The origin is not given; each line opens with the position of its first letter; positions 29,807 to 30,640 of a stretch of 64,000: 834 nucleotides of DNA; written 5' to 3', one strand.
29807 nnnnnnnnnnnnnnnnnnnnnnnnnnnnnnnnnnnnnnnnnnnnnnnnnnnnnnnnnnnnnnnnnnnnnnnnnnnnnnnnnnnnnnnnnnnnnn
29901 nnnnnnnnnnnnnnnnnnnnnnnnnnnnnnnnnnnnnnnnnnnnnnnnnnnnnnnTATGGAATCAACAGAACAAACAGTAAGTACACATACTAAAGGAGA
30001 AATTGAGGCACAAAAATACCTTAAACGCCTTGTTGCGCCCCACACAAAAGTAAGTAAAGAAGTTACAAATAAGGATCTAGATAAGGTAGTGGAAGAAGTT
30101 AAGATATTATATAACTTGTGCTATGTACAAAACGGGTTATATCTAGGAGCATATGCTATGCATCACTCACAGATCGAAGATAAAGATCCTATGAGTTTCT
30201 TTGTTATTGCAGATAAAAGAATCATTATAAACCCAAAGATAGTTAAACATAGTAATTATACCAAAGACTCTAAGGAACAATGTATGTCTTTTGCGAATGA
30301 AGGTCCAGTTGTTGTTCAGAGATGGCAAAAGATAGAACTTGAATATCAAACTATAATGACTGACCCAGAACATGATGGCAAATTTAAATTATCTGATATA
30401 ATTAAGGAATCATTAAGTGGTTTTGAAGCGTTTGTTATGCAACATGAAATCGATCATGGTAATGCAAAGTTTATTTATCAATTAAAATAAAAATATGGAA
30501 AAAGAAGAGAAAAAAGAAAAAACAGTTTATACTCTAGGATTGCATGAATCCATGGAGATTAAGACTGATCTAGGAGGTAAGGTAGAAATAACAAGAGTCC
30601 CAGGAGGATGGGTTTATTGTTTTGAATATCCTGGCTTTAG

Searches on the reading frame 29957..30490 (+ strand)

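Call 12: search_protein_families(library=phrogs, proteins=[window:29957-30490:+])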
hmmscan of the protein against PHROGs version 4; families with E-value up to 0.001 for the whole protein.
window:29957-30490:+ (177 aa): 1 family
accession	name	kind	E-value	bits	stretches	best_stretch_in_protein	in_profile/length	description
phrog_2890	-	other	5e-11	43.3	1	87-169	69-139/150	peptide deformylase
